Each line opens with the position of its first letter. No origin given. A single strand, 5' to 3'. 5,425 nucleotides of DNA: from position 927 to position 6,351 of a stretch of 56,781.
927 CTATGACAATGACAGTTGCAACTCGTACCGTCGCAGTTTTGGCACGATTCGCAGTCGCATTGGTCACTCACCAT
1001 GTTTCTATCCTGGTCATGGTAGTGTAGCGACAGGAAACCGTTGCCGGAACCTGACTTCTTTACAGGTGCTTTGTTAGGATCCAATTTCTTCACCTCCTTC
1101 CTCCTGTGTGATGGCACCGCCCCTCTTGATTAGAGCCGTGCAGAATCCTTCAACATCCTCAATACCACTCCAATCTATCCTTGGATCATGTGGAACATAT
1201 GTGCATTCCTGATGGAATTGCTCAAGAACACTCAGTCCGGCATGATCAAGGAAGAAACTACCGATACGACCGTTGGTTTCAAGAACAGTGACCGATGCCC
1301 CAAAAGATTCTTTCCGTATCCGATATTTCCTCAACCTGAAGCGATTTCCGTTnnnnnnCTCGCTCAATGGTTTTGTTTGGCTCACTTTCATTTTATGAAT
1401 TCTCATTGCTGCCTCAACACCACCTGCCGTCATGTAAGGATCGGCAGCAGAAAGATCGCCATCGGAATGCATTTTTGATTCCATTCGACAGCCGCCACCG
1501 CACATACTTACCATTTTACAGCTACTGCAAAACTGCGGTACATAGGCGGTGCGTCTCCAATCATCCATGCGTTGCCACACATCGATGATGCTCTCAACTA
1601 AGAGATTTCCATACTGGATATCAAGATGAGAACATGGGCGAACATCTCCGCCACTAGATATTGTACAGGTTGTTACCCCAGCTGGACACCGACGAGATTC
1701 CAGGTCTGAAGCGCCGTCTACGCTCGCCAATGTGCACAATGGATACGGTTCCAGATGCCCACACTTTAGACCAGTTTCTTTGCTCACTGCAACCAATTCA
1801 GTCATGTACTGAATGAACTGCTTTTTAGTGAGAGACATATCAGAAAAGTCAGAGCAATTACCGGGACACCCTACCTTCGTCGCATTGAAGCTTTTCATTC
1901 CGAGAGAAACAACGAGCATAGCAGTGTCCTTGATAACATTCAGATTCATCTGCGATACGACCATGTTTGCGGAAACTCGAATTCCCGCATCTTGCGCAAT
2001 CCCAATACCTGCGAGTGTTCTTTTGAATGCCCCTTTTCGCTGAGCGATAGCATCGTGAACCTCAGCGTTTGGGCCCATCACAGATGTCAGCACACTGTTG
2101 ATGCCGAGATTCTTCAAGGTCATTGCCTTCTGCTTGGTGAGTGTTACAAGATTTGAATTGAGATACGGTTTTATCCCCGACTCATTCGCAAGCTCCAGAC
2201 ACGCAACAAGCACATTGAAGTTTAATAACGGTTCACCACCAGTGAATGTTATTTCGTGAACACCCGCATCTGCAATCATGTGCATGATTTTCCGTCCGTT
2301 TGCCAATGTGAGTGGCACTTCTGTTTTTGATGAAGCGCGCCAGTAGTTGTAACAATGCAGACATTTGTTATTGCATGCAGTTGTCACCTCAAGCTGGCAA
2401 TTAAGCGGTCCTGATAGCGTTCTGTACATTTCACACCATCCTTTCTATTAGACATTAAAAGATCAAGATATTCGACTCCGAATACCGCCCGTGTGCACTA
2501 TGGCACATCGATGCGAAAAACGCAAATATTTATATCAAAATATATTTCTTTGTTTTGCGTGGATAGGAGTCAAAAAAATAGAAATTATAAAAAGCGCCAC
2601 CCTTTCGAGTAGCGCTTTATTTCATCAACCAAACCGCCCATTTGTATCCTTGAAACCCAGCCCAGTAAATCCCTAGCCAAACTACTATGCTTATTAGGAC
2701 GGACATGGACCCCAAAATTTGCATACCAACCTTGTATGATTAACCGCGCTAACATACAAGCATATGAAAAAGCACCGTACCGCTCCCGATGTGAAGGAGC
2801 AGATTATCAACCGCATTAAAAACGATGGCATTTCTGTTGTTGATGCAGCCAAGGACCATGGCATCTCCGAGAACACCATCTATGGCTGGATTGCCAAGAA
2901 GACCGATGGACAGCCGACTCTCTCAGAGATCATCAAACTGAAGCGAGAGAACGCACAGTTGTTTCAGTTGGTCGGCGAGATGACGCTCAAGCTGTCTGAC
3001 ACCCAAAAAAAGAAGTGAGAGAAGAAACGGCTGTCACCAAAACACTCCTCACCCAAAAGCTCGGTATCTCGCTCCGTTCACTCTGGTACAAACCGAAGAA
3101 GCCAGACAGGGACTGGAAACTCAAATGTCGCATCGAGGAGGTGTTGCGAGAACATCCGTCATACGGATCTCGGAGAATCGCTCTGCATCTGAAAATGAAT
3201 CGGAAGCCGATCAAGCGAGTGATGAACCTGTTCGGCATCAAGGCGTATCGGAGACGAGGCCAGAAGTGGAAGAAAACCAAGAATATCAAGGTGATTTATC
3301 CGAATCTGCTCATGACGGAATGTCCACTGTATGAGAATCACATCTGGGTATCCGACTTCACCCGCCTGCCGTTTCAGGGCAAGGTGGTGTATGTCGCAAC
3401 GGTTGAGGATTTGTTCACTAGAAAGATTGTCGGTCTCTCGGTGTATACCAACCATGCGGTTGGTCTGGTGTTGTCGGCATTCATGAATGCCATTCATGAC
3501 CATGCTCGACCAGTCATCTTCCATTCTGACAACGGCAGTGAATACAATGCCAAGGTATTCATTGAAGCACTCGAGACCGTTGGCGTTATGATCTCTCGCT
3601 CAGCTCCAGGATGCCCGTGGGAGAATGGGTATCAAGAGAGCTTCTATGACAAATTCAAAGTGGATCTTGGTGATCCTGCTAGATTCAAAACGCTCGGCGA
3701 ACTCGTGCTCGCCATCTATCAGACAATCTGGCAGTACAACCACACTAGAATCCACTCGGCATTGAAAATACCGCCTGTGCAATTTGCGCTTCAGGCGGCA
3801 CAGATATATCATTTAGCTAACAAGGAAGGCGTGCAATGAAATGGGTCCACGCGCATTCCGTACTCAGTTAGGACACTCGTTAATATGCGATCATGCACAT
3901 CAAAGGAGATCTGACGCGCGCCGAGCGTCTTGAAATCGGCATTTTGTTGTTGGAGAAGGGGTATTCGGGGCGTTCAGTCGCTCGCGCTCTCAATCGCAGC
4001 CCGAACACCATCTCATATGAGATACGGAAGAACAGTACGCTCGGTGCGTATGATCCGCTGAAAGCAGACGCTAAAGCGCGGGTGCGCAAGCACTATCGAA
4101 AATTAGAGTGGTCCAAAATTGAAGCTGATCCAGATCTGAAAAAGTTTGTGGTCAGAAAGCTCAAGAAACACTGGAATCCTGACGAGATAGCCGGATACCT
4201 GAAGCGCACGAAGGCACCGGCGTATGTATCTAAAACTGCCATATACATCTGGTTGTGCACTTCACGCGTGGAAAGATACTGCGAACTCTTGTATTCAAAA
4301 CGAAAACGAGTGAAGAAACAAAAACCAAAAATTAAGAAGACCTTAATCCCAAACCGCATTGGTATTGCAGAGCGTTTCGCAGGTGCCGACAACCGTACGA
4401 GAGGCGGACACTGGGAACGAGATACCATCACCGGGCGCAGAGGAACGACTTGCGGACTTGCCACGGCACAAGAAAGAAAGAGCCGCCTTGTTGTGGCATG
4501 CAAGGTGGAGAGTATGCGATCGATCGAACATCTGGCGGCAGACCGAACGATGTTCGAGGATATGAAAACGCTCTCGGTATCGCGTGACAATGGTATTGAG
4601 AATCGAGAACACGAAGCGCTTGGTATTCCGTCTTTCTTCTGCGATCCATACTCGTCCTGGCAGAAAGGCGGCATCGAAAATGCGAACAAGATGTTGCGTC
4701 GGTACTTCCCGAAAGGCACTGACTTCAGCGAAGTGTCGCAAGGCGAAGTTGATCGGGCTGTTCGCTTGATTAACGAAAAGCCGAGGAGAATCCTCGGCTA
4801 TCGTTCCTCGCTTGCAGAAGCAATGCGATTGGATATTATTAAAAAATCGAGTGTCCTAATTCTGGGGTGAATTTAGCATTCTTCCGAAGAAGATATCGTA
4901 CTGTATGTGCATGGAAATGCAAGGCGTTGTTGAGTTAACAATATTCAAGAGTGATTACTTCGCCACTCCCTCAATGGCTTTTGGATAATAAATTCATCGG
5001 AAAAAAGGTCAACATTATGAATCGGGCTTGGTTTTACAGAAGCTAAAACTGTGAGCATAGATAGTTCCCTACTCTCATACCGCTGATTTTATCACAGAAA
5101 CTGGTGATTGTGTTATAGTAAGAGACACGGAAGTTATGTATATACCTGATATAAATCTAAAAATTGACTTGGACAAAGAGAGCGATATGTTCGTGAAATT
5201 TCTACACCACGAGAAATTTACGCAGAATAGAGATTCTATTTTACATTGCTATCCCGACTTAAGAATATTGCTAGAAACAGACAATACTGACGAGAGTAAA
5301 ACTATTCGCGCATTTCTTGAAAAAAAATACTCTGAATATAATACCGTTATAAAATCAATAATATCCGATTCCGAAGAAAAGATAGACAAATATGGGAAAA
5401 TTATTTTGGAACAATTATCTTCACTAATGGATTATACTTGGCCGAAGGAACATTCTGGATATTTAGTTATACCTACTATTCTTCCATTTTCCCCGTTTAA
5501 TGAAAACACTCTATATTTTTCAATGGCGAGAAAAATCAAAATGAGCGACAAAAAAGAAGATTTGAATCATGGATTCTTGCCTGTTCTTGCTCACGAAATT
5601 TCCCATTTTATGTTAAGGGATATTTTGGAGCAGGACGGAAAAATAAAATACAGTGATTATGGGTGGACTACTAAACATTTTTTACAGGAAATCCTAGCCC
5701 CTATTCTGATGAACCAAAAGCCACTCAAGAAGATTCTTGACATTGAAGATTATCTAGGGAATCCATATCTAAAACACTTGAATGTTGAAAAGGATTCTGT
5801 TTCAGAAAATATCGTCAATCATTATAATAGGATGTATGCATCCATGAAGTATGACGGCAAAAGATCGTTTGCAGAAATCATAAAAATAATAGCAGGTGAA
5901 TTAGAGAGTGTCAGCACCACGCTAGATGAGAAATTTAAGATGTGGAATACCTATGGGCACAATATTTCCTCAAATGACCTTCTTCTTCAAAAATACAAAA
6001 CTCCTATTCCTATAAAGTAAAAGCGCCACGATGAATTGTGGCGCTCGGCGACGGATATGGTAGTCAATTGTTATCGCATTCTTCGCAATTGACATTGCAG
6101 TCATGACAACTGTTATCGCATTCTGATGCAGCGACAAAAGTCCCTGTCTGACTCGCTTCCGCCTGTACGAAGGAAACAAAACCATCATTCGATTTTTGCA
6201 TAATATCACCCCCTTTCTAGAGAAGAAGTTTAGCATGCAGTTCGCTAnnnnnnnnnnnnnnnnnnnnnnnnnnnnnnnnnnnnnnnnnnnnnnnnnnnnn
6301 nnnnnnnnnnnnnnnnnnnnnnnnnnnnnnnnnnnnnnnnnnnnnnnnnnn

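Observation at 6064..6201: Hidden 45-aa Cys-rich ORF behind a near-perfect Shine-Dalgarno, downstream of the second rSAM gene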

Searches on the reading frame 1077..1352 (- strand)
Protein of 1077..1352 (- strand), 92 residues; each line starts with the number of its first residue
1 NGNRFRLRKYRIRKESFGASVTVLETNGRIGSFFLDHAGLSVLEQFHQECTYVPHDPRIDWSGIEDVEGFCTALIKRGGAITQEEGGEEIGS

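Call 39: search_protein_families(library=pfam, proteins=[window:1077-1352:-], max_evalue=10)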
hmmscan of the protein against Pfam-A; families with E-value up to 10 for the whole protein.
seq(92 aa): 0 families
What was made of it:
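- On Radical SAM/SPASM RiPP maturase with cognate precursor (generic class): There is no Pfam PqqD sequence hit (call 39).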

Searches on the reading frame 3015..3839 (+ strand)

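Call 9: search_protein_families(library=ncbifam, proteins=[window:3015-3839:+], max_evalue=0.01)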
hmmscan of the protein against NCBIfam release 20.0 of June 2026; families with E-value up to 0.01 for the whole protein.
window:3015-3839:+ (274 aa): 4 families
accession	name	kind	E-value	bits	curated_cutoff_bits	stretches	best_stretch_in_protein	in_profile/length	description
NF033516.0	transpos_IS3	equivalog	4.2e-57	194.1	160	1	10-257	104-368/369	IS3 family transposase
NF033577.2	transpos_IS481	equivalog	1.5e-20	73.9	224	1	38-256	65-282/284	IS481 family transposase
NF033546.1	transpos_IS21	equivalog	0.0019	17.8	160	0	162-255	184-279/294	IS21 family transposase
NF006918.0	PRK09409.1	subfamily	0.0073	15.9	597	0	150-219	178-245/301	IS2 transposase TnpB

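Call 10: search_protein_families(library=pfam, proteins=[window:3015-3839:+], max_evalue=0.01)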
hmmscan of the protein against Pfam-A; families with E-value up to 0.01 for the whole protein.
window:3015-3839:+ (274 aa): 5 families
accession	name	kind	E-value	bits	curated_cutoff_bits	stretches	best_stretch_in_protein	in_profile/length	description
PF00665.32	rve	-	1.5e-16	60.9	32.6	1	107-201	4-102/102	Integrase core domain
PF13683.12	rve_3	-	9.6e-12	44.9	26.5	1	190-251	2-63/67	Integrase core domain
PF13333.12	rve_2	-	4.2e-06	27.2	22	1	208-257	1-51/56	Integrase core domain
PF13276.12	HTH_21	-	0.00035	21.2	28.1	1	36-81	6-58/60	HTH-like domain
PF24764.1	rva_4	-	0.0027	17.9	26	1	125-179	25-78/194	Integrase core domain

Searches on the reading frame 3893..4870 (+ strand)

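Call 9: search_protein_families(library=ncbifam, proteins=[window:3893-4870:+], max_evalue=0.01)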
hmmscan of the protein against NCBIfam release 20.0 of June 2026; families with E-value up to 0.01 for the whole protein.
window:3893-4870:+ (325 aa): 3 families
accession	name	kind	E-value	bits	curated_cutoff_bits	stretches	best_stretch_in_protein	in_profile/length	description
NF033563.0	transpos_IS30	equivalog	1.3e-56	192.3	80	1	38-299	1-267/267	IS30 family transposase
NF033577.2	transpos_IS481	equivalog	4.9e-08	32.8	224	1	12-280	2-251/284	IS481 family transposase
NF033546.1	transpos_IS21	equivalog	1.5e-07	31.2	160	1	247-289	216-262/294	IS21 family transposase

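Call 10: search_protein_families(library=pfam, proteins=[window:3893-4870:+], max_evalue=0.01)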
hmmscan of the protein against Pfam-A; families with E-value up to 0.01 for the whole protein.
window:3893-4870:+ (325 aa): 3 families
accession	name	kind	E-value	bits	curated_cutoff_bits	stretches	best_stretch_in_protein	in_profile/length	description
PF13936.12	HTH_38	-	7.4e-12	45.3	27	1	7-47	5-44/44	Helix-turn-helix domain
PF13384.12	HTH_23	-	1.7e-05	25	24.6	1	7-46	2-39/50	Homeodomain-like domain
PF13565.12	HTH_32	-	0.0048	17.9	33.7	0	78-121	29-73/73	Homeodomain-like domain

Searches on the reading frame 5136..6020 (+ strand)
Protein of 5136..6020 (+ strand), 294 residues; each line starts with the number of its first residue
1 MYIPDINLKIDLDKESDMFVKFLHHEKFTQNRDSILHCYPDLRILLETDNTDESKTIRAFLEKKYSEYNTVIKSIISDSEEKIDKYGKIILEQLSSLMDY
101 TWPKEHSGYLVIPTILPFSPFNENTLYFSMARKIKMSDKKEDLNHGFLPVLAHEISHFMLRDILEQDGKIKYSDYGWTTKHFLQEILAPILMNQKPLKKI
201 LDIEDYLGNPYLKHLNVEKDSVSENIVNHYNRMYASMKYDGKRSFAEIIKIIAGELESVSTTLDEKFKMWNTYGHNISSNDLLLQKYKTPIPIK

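Call 9: search_protein_families(library=ncbifam, proteins=[window:5136-6020:+], max_evalue=0.01)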
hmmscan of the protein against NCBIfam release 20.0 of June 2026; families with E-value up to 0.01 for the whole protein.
window:5136-6020:+ (294 aa): 0 families

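Call 10: search_protein_families(library=pfam, proteins=[window:5136-6020:+], max_evalue=0.01)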
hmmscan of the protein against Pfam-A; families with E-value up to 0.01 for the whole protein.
window:5136-6020:+ (294 aa): 0 families

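Call 68: search_solved_structures(query=A5, max_evalue=1)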
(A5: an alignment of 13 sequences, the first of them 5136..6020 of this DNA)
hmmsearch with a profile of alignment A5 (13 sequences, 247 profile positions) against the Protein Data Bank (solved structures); distinct sequences matched with E-value up to 1: 6.
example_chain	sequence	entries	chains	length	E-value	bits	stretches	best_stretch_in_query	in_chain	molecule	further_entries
6d6y_A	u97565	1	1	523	0.33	13.7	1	30-103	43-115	AprA Methyltransferase 2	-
6b39_A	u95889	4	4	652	0.5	13.1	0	30-103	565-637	AprA Methyltransferase 1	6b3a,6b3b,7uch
6wlv_A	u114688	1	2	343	0.51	13.1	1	17-83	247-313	Potassium channel TASK2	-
6wm0_A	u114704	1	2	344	0.51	13.1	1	17-83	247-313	Potassium channel TASK2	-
9zdg_A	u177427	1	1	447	0.71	12.6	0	151-231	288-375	Tq-FLiTS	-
6yip_A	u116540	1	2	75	0.97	12.2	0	31-93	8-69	Kinesin-like protein KIF20A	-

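Call 69: search_protein_families(library=pfam, alignment_id=A5, max_evalue=0.1)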
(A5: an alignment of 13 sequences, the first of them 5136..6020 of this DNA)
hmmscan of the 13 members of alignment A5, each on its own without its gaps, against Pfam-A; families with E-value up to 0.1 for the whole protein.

A. member 1, window:5136-6020:+ (294 aa): 1 family
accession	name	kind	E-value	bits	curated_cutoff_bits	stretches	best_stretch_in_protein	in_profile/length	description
PF22877.3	RRM_Thc1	-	0.02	15.3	23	0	26-81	20-75/75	Thc1, RRM domain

B. families by the number of members that match (of 13 scanned): 5 families
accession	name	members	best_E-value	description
PF09197.16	Rap1-DNA-bind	1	0.0051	Rap1, DNA-binding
PF22877.3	RRM_Thc1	1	0.02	Thc1, RRM domain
PF09104.16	BRCA-2_OB3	1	0.026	BRCA2, oligonucleotide/oligosaccharide-binding, domain 3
PF20603.3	Bact_hydrolase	1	0.029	Bacterial hydrolase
PF22102.2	ElaD-SseL-like_C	1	0.034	ElaD/SseL-like C-terminal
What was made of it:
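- Tried and rejected: HExxH family B. Profile searches against PDB sequences and Pfam gave nothing significant (calls 68, 69).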

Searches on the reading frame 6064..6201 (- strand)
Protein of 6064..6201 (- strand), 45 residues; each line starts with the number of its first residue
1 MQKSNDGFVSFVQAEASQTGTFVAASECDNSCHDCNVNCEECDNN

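Call 9: search_protein_families(library=ncbifam, proteins=[window:6064-6201:-], max_evalue=0.01)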
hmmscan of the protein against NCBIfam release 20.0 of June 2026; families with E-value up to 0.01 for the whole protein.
window:6064-6201:- (45 aa): 0 families

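Call 10: search_protein_families(library=pfam, proteins=[window:6064-6201:-], max_evalue=0.01)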
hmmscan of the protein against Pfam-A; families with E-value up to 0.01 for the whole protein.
window:6064-6201:- (45 aa): 0 families

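Call 17: find_encoding_contigs(protein=window:6064-6201:-, flank=6000)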
Protein window:6064-6201:- (45 aa): 15 contigs read that carry it; 6 places shown.
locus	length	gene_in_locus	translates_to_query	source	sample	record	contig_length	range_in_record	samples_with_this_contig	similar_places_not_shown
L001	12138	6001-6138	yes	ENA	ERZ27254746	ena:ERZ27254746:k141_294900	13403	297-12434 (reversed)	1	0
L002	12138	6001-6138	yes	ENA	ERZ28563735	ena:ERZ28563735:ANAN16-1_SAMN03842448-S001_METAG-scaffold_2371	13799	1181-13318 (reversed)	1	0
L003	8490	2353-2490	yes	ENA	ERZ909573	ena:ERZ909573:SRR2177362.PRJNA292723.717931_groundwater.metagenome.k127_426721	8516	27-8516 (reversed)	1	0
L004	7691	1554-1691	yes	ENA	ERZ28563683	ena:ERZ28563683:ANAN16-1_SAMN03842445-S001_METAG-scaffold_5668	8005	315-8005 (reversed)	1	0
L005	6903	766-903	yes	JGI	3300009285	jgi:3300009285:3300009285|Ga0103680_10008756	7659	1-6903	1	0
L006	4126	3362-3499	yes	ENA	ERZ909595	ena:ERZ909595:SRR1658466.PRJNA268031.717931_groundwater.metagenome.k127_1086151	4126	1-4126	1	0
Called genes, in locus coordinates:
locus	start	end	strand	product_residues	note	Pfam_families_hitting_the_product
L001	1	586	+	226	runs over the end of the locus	PF14528:LAGLIDADG_3 (weak)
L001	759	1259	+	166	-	-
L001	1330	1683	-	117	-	PF01050:MannoseP_isomer, PF07883:Cupin_2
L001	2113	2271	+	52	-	-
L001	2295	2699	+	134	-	-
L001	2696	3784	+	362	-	PF02675:AdoMet_dc, PF17284:Spermine_synt_N (weak), PF05175:MTS (weak), PF01564:Spermine_synth, PF13847:Methyltransf_31 (faint)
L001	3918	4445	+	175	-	-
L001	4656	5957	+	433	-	PF04055:Radical_SAM, PF13353:Fer4_12, PF13186:SPASM (weak)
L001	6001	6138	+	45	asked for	-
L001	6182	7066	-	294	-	-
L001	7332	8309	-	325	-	PF13384:HTH_23 (faint), PF13936:HTH_38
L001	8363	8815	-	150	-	PF00665:rve, PF13683:rve_3, PF13333:rve_2 (weak)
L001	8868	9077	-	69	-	-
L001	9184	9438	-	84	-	PF01527:HTH_Tnp_1, PF13384:HTH_23 (weak), PF13518:HTH_28 (weak)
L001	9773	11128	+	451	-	PF04055:Radical_SAM, PF13353:Fer4_12, PF13186:SPASM (weak)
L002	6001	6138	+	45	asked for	-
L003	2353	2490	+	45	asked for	-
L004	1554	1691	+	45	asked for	-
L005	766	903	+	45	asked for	-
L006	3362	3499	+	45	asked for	-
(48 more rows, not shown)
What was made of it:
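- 6064..6201 (-): Precursor peptide 2 (45 aa). Leader is roughly residues 1-26 and contains DGFVSF. Core is roughly residues 27-45, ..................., with 5 Cys. It is a called gene on 15 public contigs (call 17).
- Checked: This exact 45-aa protein is already a called gene on 15 public contigs (call 17).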

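Call 29: search_protein_families(library=ncbifam, alignment_id=A3, max_evalue=1)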
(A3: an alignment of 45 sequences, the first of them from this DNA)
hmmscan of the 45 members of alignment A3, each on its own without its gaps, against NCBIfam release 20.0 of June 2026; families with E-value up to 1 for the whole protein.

A. member 1, seq(45 aa): 0 families

B. families by the number of members that match (of 45 scanned): 8 families
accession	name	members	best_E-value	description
TIGR04135.1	FibroRuminTarg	1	0.012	FibroRumin family radical SAM-modified Cys-rich RiPP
NF004538.0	PRK05888.1-4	1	0.031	NADH-quinone oxidoreductase subunit NuoI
NF010307.0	PRK13744.1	1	0.037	conjugal transfer protein TrbG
NF041097.1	keto_inos_dh_IolM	1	0.088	scyllo-inosose 3-dehydrogenase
TIGR03734.1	PRTRC_parB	1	0.099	PRTRC system ParB family protein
TIGR04114.1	tSAM_targ_Cxxx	1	0.12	Cys-rich repeat-containing protein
TIGR00465.1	ilvC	1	0.13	ketol-acid reductoisomerase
TIGR00048.1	rRNA_mod_RlmN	1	0.76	dual-specificity RNA methyltransferase RlmN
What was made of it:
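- On SCIFF (TIGR03973 precursor / TIGR03974 maturase): 0 of 45 family peptides hit it at E<=1 (call 29).
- Closest known: SCIFF peptides with their radical SAM maturase. Different: No match to the SCIFF precursor model (calls 9, 29).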

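Call 30: search_protein_families(library=pfam, alignment_id=A3, max_evalue=1)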
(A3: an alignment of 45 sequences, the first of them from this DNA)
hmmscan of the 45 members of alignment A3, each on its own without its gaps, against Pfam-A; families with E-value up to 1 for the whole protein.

A. member 1, seq(45 aa): 0 families

B. families by the number of members that match (of 45 scanned): 2 families
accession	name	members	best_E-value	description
PF04400.18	NqrM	1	0.12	(Na+)-NQR maturation NqrM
PF25021.1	TEN_NHL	1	0.23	Teneurin NHL domain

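Call 55: find_homologous_proteins(query=A3, max_evalue=0.001)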
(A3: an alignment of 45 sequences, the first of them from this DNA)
Query A3 (45 sequences) (45 aa, profile of the alignment): 1 proteins with E <= 0.001 among 60 candidates.
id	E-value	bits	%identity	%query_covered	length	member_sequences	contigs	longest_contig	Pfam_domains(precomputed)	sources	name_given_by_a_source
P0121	4.1e-5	41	100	100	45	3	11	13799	-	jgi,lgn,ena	-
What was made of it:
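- Tried and rejected: Searching the 45-sequence peptide alignment against 5.8 billion proteins returned only the query cluster (call 55).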
